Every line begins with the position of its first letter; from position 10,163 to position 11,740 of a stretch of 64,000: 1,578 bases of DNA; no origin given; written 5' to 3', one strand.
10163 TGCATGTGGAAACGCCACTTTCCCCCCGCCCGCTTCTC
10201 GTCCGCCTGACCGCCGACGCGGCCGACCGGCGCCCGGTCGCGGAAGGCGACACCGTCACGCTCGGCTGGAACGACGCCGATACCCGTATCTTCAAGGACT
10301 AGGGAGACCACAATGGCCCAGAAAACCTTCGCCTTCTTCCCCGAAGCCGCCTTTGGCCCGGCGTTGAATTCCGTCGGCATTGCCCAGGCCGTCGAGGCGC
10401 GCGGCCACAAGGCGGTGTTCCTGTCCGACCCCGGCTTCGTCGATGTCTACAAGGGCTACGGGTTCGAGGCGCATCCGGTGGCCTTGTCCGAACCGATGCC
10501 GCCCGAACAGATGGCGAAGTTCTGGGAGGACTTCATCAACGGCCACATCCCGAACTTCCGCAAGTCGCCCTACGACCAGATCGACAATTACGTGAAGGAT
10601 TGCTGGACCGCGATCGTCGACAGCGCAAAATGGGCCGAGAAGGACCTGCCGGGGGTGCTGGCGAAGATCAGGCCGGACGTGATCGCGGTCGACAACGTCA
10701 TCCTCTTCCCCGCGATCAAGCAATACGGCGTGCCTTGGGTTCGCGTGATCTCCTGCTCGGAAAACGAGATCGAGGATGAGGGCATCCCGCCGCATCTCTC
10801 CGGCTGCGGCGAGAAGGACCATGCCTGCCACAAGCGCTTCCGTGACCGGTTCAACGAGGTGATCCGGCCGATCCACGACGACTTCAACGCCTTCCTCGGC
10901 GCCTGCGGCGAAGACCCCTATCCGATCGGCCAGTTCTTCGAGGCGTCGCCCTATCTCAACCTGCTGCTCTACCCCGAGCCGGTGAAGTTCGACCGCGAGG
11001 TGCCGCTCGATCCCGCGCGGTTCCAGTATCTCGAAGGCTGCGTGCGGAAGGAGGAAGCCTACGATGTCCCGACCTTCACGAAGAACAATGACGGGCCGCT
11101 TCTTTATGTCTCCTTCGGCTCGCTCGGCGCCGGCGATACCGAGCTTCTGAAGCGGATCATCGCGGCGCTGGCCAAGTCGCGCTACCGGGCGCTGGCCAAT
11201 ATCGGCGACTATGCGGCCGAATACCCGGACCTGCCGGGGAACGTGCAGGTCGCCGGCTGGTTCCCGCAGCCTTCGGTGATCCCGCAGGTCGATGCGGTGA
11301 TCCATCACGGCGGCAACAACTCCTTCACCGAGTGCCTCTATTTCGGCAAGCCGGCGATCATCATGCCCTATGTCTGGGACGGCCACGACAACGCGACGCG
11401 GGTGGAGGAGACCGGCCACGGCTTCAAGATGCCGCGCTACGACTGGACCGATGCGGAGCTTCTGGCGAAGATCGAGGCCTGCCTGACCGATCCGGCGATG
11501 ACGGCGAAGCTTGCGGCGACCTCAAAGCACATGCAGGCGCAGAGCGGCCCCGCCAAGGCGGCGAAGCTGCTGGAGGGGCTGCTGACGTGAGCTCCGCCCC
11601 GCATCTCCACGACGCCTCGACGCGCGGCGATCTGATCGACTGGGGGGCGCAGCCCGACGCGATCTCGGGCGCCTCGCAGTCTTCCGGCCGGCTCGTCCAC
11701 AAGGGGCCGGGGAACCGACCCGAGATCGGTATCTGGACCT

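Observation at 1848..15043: Polyamine-themed divergon combining a Pot-type importer with two GT1 glycosyltransferases, twin cupins, an ALDH and a NylB-like amidase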

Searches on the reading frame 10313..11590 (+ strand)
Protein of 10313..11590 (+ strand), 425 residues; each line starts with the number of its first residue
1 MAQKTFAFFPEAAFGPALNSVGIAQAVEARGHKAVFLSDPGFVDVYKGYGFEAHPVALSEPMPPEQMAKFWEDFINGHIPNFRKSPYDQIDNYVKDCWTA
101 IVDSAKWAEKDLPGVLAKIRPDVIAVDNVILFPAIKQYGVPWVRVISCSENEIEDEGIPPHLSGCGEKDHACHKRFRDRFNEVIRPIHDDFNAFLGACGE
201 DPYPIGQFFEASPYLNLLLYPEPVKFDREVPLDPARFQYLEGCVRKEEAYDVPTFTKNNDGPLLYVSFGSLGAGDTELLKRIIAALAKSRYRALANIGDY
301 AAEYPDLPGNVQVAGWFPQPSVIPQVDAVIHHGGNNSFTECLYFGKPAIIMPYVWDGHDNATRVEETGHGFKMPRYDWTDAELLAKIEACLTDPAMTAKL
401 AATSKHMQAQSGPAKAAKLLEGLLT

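Call 5: search_protein_families(library=pfam, proteins=[window:10313-11590:+], max_evalue=0.01)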
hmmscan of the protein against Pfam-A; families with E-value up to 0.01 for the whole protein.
window:10313-11590:+ (425 aa): 3 families
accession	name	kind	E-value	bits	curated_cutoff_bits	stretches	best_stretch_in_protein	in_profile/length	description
PF06722.18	EryCIII-like_C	-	1.1e-18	68.1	31.7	1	305-421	27-143/145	Erythromycin biosynthesis protein CIII-like, C-terminal domain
PF00201.24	UDPGT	-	5.9e-13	48.9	19.5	1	263-395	277-410/499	UDP-glucoronosyl and UDP-glucosyl transferase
PF04101.22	Glyco_tran_28_C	-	3e-08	34.3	22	1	319-408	65-158/166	Glycosyltransferase family 28 C-terminal domain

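Call 6: search_protein_families(library=ncbifam, proteins=[window:10313-11590:+], max_evalue=0.01)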
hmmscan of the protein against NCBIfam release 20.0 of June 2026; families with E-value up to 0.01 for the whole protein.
window:10313-11590:+ (425 aa): 8 families
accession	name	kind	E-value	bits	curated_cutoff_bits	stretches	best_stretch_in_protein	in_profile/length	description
TIGR01426.2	MGT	subfamily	1.3e-30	106.7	260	1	20-424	12-391/393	macrolide family glycosyltransferase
TIGR04516.1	glycosyl_450act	subfamily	1.1e-22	80.8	440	1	274-423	263-413/418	activator-dependent family glycosyltransferase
NF033129.1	macro_glyco_Mgt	subfamily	1.3e-17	63.9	700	1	7-422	5-390/393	macrolide-inactivating glycosyltransferase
NF000362.1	self_GT_OleI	exception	5.8e-16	58.7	700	1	261-424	255-420/424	OleI family self-immunity macrolide glycosyltransferase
NF000354.1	glycotrans_Rgt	equivalog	3.1e-09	36.4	800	1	261-419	240-397/411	rifamycin-inactivating glycosyltransferase Rgt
TIGR01133.1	murG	equivalog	5.6e-09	35.5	250.25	1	254-418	176-351/353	undecaprenyldiphospho-muramoylpentapeptide beta-N-acetylglucosaminyltransferase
TIGR00661.1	MJ1255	subfamily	0.00045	19.6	195.9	1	323-374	245-298/321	MJ1255/VC2487 family glycosyltransferase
TIGR02720.1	pyruv_oxi_spxB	equivalog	0.0083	14.5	637.85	0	247-343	188-282/575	pyruvate oxidase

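Call 7: find_homologous_proteins(query=window:10313-11590:+, max_evalue=1e-10)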
Query window:10313-11590:+ (425 aa): 3051 proteins with E <= 1e-10 among 8000 candidates; the best 120 are listed.
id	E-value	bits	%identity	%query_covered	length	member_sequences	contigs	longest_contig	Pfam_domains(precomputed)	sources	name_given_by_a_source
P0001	8.4e-273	923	91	100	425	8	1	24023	PF00201.25,PF04101.23,PF06722.19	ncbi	-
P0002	2.2e-270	915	90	97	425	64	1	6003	PF00201.25,PF04101.23,PF06722.19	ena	-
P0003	7.5e-266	900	90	100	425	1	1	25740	PF00201.25,PF04101.23,PF06722.19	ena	-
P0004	1.7e-265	899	90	100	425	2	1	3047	PF00201.25,PF04101.23,PF06722.19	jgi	jgi:MGT family glycosyltransferase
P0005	4.1e-265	898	90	100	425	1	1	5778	PF00201.25,PF04101.23,PF06722.19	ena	-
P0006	1.7e-261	886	87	100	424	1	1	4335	PF00201.25,PF04101.23,PF06722.19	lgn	-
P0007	2.4e-259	879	86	100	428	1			PF00201.25,PF04101.23,PF06722.19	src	-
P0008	9.0e-258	873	87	100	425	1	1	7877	PF00201.25,PF04101.23,PF06722.19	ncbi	-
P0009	2.4e-257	872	87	100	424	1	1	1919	PF00201.25,PF04101.23,PF06722.19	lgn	-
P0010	4.0e-257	871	86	100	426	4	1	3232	PF00201.25,PF04101.23,PF06722.19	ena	-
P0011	5.9e-257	871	86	100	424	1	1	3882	PF00201.25,PF04101.23,PF06722.19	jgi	jgi:MGT family glycosyltransferase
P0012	1.2e-256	870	85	100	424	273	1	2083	PF00201.25,PF04101.23,PF06722.19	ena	-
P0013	1.6e-256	869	85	100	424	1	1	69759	PF00201.25,PF04101.23,PF06722.19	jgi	jgi:MGT family glycosyltransferase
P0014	5.2e-256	868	86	99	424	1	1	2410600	PF00201.25,PF04101.23,PF06722.19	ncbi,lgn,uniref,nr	ncbi:Oleandomycin glycosyltransferase [Defluviimonas aquaemixtae]|uniref:Oleandomycin glycosyltransf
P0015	6.2e-256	867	86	100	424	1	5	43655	PF00201.25,PF04101.23,PF06722.19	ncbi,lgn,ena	-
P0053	2.3e-244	829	81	99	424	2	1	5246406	PF00201.25,PF04101.23,PF06722.19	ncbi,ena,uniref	ncbi:nucleotide disphospho-sugar-binding domain-containing protein [Hwanghaeella sp.]|uniref:nucleot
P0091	4.1e-241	819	79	100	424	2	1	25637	PF00201.25,PF04101.23,PF06722.19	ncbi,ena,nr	ncbi:MAG: glycosyltransferase [Chromatiales bacterium]|nr:glycosyltransferase [Chromatiales bacteriu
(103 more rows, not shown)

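Call 8: find_related_loci(query=window:10313-11590:+, collection=genome_contigs, flank=10000)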
Query window:10313-11590:+ (425 aa) in genome_contigs; peptide patterns used: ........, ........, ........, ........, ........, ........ (x = any residue, [..] = any of these).
490 stretches matched a pattern; 450 encode a relative of the query (tblastn E <= 1e-3); the best 80 are kept; 80 distinct loci.
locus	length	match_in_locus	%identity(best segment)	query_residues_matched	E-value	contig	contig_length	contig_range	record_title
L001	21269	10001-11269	91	1-423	0e+0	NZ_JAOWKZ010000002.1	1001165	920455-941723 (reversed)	Albidovulum litorale strain WL0050 NODE_2_length_1001165_cov_140.794059, whole genome shotgun sequence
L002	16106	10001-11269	91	1-423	0e+0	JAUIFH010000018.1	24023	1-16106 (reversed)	MAG: Alphaproteobacteria bacterium isolate 8_bin.76 NODE_2166_length_24023_cov_1.833236, whole genome shotgun sequence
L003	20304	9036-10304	92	1-423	0e+0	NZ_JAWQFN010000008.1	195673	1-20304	Defluviimonas sp. D31 Scaffold8, whole genome shotgun sequence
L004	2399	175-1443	90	1-423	0e+0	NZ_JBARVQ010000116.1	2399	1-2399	MAG: Albidovulum sp. isolate MFD12160_ilm_asm_bin2 k127_2158, whole genome shotgun sequence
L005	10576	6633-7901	91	1-423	0e+0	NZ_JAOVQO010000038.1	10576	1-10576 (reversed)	Defluviimonas sp. WL0024 NODE_38_length_10576_cov_43.178582, whole genome shotgun sequence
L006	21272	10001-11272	90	1-424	0e+0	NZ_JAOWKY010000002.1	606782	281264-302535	Albidovulum marisflavi strain WL0002 NODE_2_length_606782_cov_62.174397, whole genome shotgun sequence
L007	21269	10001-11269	91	1-423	0e+0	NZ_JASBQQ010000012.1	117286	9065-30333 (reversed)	Defluviimonas aestuarii strain JCM 18630 NODE_12_length_117286_cov_158.705185, whole genome shotgun sequence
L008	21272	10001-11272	91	1-424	0e+0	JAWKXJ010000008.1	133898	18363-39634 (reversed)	MAG: Paracoccaceae bacterium isolate BC2.130 BC2.130.fa-8, whole genome shotgun sequence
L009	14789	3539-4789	91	1-417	0e+0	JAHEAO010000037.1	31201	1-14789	MAG: Rhodobacteraceae bacterium isolate Ww113 NODE_2362_length_31201_cov_17.225901, whole genome shotgun sequence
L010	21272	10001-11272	88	1-424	0e+0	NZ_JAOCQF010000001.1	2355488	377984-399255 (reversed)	Albidovulum sediminis strain FT324 NODE_1_length_2355488_cov_184.424085, whole genome shotgun sequence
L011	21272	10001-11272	88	1-424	0e+0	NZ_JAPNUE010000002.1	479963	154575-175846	Frigidibacter sp. RF13 NODE_2_length_479963_cov_270.594147, whole genome shotgun sequence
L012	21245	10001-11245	89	1-415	0e+0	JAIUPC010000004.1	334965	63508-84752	MAG: Proteobacteria bacterium isolate RHODO1 megahit-bin.50~k141_90610, whole genome shotgun sequence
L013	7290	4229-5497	88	1-423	0e+0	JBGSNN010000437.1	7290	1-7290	MAG: Albidovulum sp. isolate JTS-AC257 k141_2439242, whole genome shotgun sequence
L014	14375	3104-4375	87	1-424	0e+0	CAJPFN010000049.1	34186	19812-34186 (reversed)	Rhizobiaceae bacterium genome assembly, contig: CONTIG_49, whole genome shotgun sequence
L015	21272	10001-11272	85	1-424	0e+0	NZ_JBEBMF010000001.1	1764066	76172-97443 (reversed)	Mesorhizobium quangtriensis strain VNQ89 contig1, whole genome shotgun sequence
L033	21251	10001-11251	86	1-417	0e+0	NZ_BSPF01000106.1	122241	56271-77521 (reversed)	Mesorhizobium tianshanense strain NBRC 102499 sequence106, whole genome shotgun sequence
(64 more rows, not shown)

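Call 12: search_solved_structures(query=window:10313-11590:+, max_evalue=0.001)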
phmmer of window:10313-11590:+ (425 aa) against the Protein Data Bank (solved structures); distinct sequences matched with E-value up to 0.001: 53.
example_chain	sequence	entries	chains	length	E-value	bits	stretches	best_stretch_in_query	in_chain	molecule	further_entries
7lvy_A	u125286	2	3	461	4.7e-52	180.5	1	7-401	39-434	UDP-glycosyltransferase 203A2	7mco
6pnt_A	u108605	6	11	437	2.3e-30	109.1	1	11-423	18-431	UDP-glycosyltransferase 202A2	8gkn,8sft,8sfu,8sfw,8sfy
3otg_A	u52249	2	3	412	1.5e-19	73.5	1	171-423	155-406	CalG1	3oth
3rsc_A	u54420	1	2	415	5.4e-18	68.3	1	259-424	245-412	CalG2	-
3iaa_A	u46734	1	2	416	5.4e-18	68.3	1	259-424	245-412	CalG2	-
2iya_A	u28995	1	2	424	6.7e-18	68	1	260-424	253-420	OLEANDOMYCIN GLYCOSYLTRANSFERASE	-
6kqw_A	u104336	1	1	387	3.1e-17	65.8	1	184-422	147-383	Uncharacterized UDP-glucosyltransferase YjiC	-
6kqx_A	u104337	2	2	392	3.3e-17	65.7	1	184-422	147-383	Uncharacterized UDP-glucosyltransferase YjiC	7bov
5du2_A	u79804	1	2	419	6.4e-17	64.7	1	205-424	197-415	EspG2 glycosyltransferase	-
7vlb_A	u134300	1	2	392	7.7e-16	61.2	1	190-422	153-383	UDP-glycosyltransferase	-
6j31_A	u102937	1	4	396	2.4e-15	59.6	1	192-422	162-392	kcn28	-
6j32_A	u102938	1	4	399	2.4e-15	59.5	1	192-422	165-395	Kcn28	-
2yjn_A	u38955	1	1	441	3.9e-14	55.6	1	305-423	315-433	GLYCOSYLTRANSFERASE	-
4m83_A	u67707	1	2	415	8e-13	51.2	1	7-422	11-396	Oleandomycin glycosyltransferase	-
4m60_A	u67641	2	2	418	8.2e-13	51.2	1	7-422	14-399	Oleandomycin glycosyltransferase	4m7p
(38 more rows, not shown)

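Call 17: find_encoding_contigs(protein=P0053, flank=10000, max_places=2)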
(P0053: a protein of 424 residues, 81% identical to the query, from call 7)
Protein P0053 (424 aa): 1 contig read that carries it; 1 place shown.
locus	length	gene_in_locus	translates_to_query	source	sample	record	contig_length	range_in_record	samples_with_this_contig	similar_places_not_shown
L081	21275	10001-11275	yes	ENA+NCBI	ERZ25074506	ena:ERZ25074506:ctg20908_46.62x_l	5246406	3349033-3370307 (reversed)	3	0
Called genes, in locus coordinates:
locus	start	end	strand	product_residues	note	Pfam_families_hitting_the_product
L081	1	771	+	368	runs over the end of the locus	PF01008:IF-2B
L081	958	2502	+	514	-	PF06253:MTTB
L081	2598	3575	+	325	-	PF13365:Trypsin_2, PF13180:PDZ_2, PF17820:PDZ_6 (weak)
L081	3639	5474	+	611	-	PF00672:HAMP, PF00211:Guanylate_cyc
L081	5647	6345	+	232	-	PF16694:Cytochrome_P460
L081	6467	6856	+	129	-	PF00034:Cytochrom_C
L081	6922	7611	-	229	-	PF00753:Lactamase_B, PF23023:Anti-Pycsar_Apyc1 (weak)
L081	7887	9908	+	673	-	PF00989:PAS (faint), PF08447:PAS_3, PF00512:HisKA, PF02518:HATPase_c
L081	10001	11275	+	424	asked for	PF00201:UDPGT, PF04101:Glyco_tran_28_C, PF06722:EryCIII-like_C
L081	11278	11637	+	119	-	PF05899:Cupin_3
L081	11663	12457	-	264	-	PF00596:Aldolase_II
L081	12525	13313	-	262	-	PF13852:DUF4197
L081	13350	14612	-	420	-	PF02746:MR_MLE_N, PF13378:MR_MLE_C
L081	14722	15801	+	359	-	PF08240:ADH_N, PF16912:Glu_dehyd_C, PF00107:ADH_zinc_N, PF13602:ADH_zinc_N_2 (weak)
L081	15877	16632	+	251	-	PF00106:adh_short, PF08659:KR, PF13561:adh_short_C2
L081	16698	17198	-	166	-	-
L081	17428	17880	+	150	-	PF13371:TPR_9 (faint), PF23914:TPR_CcmH_CycH (weak), PF00515:TPR_1 (faint), PF07719:TPR_2 (faint), PF13181:TPR_8 (faint), PF13414:TPR_11 (weak), PF14559:TPR_19 (weak), PF13431:TPR_17 (weak), +2 more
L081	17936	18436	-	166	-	-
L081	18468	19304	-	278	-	PF02678:Pirin, PF05726:Pirin_C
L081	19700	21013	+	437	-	PF13481:AAA_25, PF06745:ATPase, PF23442:DUF7125 (weak), PF13541:ChlI (weak), PF05362:Lon_C (weak)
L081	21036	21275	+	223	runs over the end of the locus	PF02674:Colicin_V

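Call 18: find_encoding_contigs(protein=P0091, flank=10000, max_places=2)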
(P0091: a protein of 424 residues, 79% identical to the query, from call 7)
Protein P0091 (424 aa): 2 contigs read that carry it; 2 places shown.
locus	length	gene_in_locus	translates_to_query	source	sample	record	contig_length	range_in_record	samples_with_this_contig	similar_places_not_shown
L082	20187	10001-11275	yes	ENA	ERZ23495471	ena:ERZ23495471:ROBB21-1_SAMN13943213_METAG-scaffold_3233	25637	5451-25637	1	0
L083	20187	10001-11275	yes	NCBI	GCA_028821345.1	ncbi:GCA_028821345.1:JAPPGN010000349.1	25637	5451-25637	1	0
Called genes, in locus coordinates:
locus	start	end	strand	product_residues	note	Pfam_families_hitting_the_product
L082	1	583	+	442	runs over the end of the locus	PF00275:EPSP_synthase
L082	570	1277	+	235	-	PF02224:Cytidylate_kin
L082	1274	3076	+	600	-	PF17092:PCB_OB (faint), PF21710:Spt6_S1 (faint), PF00575:S1, PF03074:GCS (faint), PF23459:S1_RRP5 (faint), PF00575:S1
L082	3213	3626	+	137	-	PF00216:Bac_DNA_binding, PF18291:HU-HIG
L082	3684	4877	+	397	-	PF00515:TPR_1 (faint), PF07719:TPR_2 (faint), PF13174:TPR_6 (faint), PF13181:TPR_8 (faint), PF13424:TPR_12 (faint), PF13428:TPR_14 (faint), PF13176:TPR_7 (weak), PF18073:Zn_ribbon_LapB, +4 more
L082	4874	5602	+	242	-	PF00215:OMPdecase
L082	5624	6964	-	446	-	PF00696:AA_kinase, PF00583:Acetyltransf_1, PF13508:Acetyltransf_7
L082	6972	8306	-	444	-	PF00120:Gln-synt_C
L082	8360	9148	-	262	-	PF07722:Peptidase_C26, PF00117:GATase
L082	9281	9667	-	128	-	PF01850:PIN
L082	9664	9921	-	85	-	PF07704:PSK_trans_fac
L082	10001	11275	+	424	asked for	PF00201:UDPGT, PF04101:Glyco_tran_28_C, PF06722:EryCIII-like_C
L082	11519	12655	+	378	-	PF13416:SBP_bac_8, PF13343:SBP_bac_6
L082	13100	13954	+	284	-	PF00528:BPD_transp_1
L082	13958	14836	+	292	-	PF00528:BPD_transp_1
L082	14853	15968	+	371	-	PF00005:ABC_tran, PF08402:TOBE_2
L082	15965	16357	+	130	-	-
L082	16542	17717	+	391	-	PF13191:AAA_16, PF13401:AAA_22 (weak)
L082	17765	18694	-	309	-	PF05721:PhyH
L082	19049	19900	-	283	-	PF14338:Mrr_N, PF04471:Mrr_cat, PF22722:NA-iREase1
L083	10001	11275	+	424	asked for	PF00201:UDPGT, PF04101:Glyco_tran_28_C, PF06722:EryCIII-like_C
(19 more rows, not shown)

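Call 19: find_encoding_contigs(protein=P0014, flank=10000, max_places=2)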
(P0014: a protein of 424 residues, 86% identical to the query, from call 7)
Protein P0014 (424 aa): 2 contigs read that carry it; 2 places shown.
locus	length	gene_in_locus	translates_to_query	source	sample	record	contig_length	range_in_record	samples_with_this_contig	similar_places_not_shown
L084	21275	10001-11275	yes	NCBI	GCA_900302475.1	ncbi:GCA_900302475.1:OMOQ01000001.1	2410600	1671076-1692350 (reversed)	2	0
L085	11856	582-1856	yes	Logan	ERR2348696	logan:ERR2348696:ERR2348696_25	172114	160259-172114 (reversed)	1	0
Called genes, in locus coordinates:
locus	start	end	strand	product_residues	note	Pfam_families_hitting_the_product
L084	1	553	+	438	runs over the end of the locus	PF07992:Pyr_redox_2 (faint), PF00890:FAD_binding_2 (faint), PF01266:DAO, PF03486:HI0933_like (faint), PF13738:Pyr_redox_3 (faint)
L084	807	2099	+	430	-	PF13433:Peripla_BP_5 (weak), PF13458:Peripla_BP_6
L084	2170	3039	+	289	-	PF02653:BPD_transp_2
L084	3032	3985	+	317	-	PF02653:BPD_transp_2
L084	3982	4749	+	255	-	PF00005:ABC_tran, PF13304:AAA_21, PF12399:BCA_ABC_TP_C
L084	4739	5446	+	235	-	PF00005:ABC_tran, PF13304:AAA_21 (faint)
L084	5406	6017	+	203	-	-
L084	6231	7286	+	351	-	PF13416:SBP_bac_8, PF01547:SBP_bac_1, PF13343:SBP_bac_6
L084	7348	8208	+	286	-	PF00528:BPD_transp_1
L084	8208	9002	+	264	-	PF00528:BPD_transp_1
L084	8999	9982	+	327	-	PF00005:ABC_tran, PF02463:SMC_N (faint), PF13304:AAA_21 (faint), PF08402:TOBE_2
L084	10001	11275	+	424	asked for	PF00201:UDPGT, PF04101:Glyco_tran_28_C, PF06722:EryCIII-like_C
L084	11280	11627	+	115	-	PF05899:Cupin_3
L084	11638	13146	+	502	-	PF00171:Aldedh, PF05893:LuxC (faint)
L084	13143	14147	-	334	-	PF00005:ABC_tran, PF08352:oligo_HPY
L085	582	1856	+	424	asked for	PF00201:UDPGT, PF04101:Glyco_tran_28_C, PF06722:EryCIII-like_C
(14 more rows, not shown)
